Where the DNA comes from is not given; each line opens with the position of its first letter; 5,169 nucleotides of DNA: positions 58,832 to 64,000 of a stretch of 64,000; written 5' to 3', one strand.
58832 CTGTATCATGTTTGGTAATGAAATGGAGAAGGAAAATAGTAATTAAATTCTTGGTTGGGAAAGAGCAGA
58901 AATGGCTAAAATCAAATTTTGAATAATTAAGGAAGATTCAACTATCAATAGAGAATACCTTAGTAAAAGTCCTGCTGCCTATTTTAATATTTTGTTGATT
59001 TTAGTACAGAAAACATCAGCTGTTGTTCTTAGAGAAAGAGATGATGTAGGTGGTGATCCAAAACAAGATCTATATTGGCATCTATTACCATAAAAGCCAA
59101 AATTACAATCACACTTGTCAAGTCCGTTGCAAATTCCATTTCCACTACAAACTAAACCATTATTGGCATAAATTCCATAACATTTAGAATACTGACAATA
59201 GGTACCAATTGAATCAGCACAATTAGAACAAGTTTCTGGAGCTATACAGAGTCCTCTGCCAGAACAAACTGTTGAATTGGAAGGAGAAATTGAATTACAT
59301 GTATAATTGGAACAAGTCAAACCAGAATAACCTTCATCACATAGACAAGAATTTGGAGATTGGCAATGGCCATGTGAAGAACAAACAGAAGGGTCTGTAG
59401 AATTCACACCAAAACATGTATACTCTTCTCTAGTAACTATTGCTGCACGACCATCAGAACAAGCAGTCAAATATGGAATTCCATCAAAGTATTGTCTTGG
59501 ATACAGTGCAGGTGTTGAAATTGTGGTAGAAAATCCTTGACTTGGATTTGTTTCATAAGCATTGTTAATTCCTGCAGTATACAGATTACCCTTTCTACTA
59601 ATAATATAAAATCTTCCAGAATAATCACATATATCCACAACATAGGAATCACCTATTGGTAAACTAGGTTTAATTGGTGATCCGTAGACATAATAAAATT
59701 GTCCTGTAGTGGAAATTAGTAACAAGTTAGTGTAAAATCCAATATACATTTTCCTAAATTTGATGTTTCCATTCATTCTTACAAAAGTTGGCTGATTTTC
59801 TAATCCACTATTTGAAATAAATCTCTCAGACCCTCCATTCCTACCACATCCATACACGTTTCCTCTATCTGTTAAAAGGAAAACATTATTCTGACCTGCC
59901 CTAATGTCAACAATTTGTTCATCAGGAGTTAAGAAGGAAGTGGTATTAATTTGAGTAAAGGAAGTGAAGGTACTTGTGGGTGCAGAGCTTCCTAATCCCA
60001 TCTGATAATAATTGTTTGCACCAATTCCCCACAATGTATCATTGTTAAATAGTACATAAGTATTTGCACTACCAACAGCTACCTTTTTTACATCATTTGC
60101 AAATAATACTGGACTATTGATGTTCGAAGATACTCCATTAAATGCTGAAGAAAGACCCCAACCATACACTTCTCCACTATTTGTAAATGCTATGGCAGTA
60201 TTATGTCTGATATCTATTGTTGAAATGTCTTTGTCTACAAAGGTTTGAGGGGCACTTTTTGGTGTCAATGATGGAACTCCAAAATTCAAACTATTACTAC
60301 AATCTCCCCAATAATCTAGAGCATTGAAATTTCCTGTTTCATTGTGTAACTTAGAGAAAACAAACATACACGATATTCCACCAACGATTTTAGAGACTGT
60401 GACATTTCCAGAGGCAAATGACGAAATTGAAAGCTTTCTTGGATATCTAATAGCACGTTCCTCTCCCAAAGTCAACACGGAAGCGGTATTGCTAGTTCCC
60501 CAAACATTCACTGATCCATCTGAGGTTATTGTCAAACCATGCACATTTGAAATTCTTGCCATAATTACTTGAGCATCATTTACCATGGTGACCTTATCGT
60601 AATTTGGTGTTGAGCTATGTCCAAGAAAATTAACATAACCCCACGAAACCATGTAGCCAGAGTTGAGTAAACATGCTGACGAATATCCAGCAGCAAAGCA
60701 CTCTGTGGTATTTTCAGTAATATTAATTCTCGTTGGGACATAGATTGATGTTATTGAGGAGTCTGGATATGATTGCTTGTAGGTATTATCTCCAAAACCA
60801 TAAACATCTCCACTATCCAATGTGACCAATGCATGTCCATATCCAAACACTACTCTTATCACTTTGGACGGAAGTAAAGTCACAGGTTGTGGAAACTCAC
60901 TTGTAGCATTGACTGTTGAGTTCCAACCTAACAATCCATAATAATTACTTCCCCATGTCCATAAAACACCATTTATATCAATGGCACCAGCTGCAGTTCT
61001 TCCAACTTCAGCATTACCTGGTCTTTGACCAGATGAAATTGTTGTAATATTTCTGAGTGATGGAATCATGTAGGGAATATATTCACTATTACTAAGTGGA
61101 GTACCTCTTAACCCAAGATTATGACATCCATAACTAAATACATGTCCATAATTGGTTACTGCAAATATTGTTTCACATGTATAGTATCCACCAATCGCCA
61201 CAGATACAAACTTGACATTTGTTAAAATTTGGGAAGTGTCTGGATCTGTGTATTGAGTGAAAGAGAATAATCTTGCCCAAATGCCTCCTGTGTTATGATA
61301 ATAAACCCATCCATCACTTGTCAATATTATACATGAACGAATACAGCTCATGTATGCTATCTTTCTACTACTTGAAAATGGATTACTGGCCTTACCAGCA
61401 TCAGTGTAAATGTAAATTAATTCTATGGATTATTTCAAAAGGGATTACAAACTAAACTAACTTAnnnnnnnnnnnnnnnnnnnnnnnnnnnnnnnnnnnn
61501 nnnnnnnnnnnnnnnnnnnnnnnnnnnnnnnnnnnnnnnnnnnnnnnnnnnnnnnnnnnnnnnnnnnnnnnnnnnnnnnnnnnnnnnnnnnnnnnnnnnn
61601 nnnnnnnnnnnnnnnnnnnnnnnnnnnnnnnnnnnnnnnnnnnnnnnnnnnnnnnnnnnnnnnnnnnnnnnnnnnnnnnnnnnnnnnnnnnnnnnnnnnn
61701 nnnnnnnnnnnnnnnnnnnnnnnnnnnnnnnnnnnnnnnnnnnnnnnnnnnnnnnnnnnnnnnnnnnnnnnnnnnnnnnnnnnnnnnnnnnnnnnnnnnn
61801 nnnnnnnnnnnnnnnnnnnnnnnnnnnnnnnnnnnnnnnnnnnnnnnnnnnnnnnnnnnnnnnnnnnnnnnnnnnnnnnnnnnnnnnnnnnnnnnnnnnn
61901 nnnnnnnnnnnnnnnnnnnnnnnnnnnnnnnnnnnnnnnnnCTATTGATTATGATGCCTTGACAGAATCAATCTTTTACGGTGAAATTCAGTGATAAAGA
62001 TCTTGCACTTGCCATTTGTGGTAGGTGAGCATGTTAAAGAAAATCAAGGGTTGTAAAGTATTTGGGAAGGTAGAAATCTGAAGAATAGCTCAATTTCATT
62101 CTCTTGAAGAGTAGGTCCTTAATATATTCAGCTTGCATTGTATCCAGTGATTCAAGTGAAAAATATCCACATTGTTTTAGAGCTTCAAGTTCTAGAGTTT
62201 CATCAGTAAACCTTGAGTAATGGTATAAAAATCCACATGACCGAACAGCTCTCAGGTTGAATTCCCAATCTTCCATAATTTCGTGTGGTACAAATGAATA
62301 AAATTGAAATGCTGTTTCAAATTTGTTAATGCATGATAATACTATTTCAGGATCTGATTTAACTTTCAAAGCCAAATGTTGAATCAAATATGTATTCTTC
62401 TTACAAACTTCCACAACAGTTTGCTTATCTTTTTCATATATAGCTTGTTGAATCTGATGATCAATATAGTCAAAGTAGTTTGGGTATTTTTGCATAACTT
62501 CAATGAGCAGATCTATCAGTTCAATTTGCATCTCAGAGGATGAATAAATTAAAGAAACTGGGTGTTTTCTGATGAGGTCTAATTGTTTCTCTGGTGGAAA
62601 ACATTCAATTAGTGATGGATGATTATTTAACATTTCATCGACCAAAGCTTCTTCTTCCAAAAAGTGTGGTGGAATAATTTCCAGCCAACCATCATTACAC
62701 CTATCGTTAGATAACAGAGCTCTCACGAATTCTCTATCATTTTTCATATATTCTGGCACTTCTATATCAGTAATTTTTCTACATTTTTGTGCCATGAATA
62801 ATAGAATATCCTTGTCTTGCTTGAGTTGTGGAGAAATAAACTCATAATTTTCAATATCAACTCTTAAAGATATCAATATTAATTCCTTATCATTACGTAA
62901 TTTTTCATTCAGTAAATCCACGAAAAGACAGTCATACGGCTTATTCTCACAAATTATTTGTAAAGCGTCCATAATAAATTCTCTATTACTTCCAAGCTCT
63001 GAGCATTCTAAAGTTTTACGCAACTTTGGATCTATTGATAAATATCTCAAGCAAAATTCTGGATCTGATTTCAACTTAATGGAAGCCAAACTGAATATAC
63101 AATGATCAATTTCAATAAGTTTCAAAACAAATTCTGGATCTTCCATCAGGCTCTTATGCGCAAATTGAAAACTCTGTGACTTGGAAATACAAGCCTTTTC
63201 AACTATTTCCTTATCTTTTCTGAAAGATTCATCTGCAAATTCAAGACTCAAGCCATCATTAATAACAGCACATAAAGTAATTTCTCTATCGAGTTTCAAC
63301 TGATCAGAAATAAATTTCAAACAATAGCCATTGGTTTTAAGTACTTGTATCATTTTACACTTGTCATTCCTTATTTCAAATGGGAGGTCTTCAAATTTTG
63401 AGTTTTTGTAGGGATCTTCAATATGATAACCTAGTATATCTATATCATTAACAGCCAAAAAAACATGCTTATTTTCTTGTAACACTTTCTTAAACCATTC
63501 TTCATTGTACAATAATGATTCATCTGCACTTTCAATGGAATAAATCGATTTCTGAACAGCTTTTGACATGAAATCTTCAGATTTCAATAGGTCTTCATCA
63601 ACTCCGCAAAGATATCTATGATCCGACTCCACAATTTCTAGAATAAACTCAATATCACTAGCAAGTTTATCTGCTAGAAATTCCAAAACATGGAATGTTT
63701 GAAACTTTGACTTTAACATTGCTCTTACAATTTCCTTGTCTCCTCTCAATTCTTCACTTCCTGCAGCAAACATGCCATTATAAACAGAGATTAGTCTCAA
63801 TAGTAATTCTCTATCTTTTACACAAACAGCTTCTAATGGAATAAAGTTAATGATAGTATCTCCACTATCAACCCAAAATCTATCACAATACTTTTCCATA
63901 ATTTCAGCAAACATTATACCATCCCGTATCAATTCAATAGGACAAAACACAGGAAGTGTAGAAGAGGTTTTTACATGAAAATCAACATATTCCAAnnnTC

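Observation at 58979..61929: Secreted RCC1-like propeller with C-terminal EGF-like repeats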

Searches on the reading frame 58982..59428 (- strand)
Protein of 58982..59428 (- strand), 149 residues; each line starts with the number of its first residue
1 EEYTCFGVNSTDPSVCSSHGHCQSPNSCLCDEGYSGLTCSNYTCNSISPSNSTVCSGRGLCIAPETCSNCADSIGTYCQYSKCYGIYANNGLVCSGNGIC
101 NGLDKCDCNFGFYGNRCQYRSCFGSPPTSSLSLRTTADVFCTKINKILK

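Call 61: search_solved_structures(query=window:58982-59428:-, max_evalue=1, show_alignments=2)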
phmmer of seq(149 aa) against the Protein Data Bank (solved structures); distinct sequences matched with E-value up to 1: 17.
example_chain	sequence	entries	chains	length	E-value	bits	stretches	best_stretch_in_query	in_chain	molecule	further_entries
2ygq_A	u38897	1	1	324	5.2e-05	26.6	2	16-41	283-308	WNT INHIBITORY FACTOR 1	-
2e26_A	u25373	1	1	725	0.00012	25.3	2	14-45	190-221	Reelin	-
3a7q_A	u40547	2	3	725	0.00012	25.3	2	14-45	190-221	Reelin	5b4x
9ufe_CA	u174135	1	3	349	0.0022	21.3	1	90-121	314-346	OCM3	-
9ufe_FA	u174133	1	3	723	0.0032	20.7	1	15-63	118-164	OCM6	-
7lyu_A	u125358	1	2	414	0.02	18.2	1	10-43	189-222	Reelin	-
3njp_C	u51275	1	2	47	0.023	18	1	93-121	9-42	Epidermal growth factor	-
9ufe_DA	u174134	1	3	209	0.028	17.7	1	87-124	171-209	Tubular mastigoneme protein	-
1jl9_A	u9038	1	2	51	0.039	17.2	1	93-121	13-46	EPIDERMAL GROWTH FACTOR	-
1ivo_C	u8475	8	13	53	0.043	17.1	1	93-121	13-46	Epidermal growth factor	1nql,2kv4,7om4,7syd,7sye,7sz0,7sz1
8hgo_C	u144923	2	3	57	0.046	17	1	93-121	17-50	Epidermal growth factor | Pro-epidermal growth factor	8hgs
1p9j_A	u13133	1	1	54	0.062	16.6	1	93-121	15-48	chimera of Epidermal growth factor(EGF) and Transforming growth factor alpha (TGF-alpha)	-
9ufe_AA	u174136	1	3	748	0.095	16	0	14-44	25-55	Tubular mastigoneme protein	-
7qab_A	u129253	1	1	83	0.11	15.8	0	42-120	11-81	PVFP-5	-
4xlw_B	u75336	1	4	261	0.22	14.8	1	17-41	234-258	Delta-like protein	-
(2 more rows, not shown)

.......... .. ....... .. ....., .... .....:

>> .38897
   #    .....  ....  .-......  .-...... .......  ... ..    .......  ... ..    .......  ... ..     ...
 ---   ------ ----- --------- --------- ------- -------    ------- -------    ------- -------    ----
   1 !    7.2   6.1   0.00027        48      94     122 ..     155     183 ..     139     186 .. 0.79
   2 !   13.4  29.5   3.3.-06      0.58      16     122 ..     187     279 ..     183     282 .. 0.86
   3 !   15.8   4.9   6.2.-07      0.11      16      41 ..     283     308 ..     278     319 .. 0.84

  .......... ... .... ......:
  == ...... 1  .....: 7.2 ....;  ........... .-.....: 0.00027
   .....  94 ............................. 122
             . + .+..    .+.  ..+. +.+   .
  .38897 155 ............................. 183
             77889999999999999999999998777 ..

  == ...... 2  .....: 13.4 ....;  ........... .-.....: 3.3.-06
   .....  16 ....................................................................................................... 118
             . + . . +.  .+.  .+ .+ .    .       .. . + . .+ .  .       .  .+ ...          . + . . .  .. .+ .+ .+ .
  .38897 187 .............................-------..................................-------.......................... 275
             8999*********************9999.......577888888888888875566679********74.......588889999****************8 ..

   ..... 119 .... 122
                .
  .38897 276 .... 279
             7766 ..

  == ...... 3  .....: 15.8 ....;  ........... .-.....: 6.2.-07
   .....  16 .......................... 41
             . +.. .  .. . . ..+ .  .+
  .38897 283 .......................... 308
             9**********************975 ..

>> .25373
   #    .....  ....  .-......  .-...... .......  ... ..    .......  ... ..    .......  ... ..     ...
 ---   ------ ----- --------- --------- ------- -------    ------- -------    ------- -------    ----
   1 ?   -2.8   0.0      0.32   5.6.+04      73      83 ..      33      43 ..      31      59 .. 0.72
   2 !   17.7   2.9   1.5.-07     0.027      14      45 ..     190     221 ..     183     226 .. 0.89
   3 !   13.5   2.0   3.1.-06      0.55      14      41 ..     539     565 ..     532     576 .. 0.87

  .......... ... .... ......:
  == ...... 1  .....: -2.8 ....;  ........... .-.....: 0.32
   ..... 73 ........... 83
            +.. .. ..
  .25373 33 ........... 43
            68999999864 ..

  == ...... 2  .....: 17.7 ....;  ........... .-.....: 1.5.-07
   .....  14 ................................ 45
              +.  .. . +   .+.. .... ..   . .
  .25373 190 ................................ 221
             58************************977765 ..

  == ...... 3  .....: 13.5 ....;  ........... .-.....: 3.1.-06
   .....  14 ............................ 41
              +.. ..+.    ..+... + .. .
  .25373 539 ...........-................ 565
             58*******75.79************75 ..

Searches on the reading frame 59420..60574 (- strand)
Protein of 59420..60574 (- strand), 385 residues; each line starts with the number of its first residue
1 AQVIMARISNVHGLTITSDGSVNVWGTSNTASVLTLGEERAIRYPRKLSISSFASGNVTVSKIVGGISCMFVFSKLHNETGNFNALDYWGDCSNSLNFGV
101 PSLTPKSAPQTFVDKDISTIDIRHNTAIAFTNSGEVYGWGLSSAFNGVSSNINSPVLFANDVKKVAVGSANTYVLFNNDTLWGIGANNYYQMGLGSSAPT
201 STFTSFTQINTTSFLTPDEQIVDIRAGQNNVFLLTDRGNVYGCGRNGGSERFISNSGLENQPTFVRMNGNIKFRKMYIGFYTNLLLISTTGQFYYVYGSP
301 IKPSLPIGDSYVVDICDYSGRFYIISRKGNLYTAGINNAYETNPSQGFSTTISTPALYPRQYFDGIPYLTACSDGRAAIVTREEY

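Call 86: predict_structure(alignment_id=A3)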
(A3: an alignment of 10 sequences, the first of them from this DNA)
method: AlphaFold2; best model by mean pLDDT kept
length: 385 residues; sequences in the alignment: 10
mean_pLDDT: 75.9   pTM: 0.78
mean pLDDT of the five models: 75.9, 73.2, 72.2, 68.4, 67.7
residues with pLDDT >= 90: 82; 70-90: 182; 50-70: 84; < 50: 37
segments of 3 or more residues with pLDDT < 50: 9-11, 27-43, 337-351
pLDDT, mean of each block of 10 residues (from residue 1): 62 62 51 37 55 67 80 70 71 67 69 70 82 85 65 80 88 91 92 89 88 90 92 96 87 85 91 89 87 87 82 85 84 60 41 63 77 76 60
secondary structure, 60 per line:
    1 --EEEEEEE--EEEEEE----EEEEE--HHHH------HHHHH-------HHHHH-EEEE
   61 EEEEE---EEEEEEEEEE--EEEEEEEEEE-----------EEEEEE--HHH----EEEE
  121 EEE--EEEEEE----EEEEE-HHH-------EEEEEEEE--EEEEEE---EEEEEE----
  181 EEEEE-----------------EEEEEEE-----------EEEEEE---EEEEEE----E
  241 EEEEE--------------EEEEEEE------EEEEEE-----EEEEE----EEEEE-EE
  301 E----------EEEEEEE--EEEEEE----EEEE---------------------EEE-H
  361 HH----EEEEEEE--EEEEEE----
elements in order: E3-9 E12-17 E22-26 H29-32 H39-43 H51-55 E57-65 E69-78 E81-90 E102-107 E117-123 E126-131 E136-140 E152-159 E162-167 E171-176 E181-185 E203-209 E221-226 E230-235 E240-245 E260-266 E273-278 E284-288 E293-297 E299-301 E312-318 E321-326 E331-334 E356-358 E367-373 E376-381

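Call 88: fold_search(model_id=the predicted structure, library=pdb)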
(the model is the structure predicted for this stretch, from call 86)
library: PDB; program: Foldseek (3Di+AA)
matches with E <= 10: 1025; with E <= 0.001: 444
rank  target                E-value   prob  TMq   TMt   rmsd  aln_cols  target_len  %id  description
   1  4dnv_A                4.7e-20  1.00  0.66  0.69   9.0       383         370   17  Crystal structure of the W285F mutant of UVB-resistance protein UVR8 (released 2012-03-07)
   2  6xzn_A                5.5e-20  1.00  0.67  0.70   9.0       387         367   17  Arabidopsis UV-B photoreceptor UVR8 mutant G101S W285A (released 2021-01-13)
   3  8gqe_B                1.4e-19  1.00  0.67  0.67  10.8       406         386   16  Crystal structure of the W285A mutant of UVR8 in complex with RUP2 (released 2022-09-14)
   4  4dnw_A                1.4e-19  1.00  0.67  0.70   8.9       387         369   17  Crystal structure of UVB-resistance protein UVR8 (released 2012-03-07)
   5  6xzl                  1.9e-19  1.00  0.66  0.68   9.3       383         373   16  Arabidopsis UV-B photoreceptor UVR8 mutant D96N D107N (released 2021-01-13)
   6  4d9s_A                2.3e-19  1.00  0.66  0.66   9.2       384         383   17  Crystal structure of Arabidopsis thaliana UVR8 (UV Resistance locus 8) (released 2012-04-04)
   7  6dd7_A                2.5e-19  1.00  0.67  0.70   8.9       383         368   17  Crystal structure of plant UVB photoreceptor UVR8 from in situ serial Laue diffraction (released 2018-07-18)
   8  4nc4_A                2.7e-19  1.00  0.66  0.68   9.2       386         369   17  Crystal structure of photoreceptor AtUVR8 mutant W285F and light-induced structural changes at 120K (released 2016-10-26)
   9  4dnv_B                3.2e-19  1.00  0.65  0.68   9.3       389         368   16  Crystal structure of the W285F mutant of UVB-resistance protein UVR8 (released 2012-03-07)
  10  4d9s_B                3.8e-19  1.00  0.67  0.68   9.0       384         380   17  Crystal structure of Arabidopsis thaliana UVR8 (UV Resistance locus 8) (released 2012-04-04)
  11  6xzn_B                4.9e-19  1.00  0.67  0.70   9.1       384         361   16  Arabidopsis UV-B photoreceptor UVR8 mutant G101S W285A (released 2021-01-13)
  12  6xzm_A                5.5e-19  1.00  0.66  0.69   9.1       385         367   16  Arabidopsis UV-B photoreceptor UVR8 mutant D96N D107N W285A (released 2021-01-13)
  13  4dnu                  5.5e-19  1.00  0.66  0.68   9.2       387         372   17  Crystal structure of the W285A mutant of UVB-resistance protein UVR8 (released 2012-03-07)
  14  4dnw_B                6.1e-19  1.00  0.67  0.69   8.8       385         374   16  Crystal structure of UVB-resistance protein UVR8 (released 2012-03-07)
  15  8gym_BP               3.6e-18  1.00  0.67  0.68   4.5       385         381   18  Cryo-EM structure of Tetrahymena thermophila respiratory mega-complex MC IV2+(I+III2+II)2 (released 2023-06-14)
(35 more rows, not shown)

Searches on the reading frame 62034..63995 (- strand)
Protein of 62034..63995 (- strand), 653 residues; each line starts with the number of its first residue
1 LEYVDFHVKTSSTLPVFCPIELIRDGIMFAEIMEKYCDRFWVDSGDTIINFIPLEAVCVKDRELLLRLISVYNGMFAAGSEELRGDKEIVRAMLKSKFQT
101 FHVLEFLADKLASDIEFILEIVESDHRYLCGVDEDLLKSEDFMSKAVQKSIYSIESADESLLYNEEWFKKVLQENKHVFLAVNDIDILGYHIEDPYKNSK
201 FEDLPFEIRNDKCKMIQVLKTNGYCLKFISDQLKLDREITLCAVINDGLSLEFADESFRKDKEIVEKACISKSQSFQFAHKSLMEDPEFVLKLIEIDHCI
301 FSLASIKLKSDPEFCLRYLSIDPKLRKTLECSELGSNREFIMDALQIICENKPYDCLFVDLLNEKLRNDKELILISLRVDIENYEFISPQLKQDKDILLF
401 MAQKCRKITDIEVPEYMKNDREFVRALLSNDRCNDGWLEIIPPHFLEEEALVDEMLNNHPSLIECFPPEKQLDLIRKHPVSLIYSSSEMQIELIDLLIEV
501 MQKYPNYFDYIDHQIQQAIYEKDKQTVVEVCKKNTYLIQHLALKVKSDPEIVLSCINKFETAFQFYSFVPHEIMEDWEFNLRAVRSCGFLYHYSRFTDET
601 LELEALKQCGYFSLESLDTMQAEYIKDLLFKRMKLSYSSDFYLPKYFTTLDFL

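Call 41: search_protein_families(library=pfam, proteins=[window:62034-63995:-], max_evalue=0.01)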
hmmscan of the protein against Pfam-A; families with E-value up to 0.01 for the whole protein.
window:62034-63995:- (653 aa): 1 family
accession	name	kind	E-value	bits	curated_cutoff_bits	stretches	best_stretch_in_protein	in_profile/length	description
PF13475.11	DUF4116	-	2.8e-62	206.5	24.9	7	236-283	1-48/49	Domain of unknown function (DUF4116)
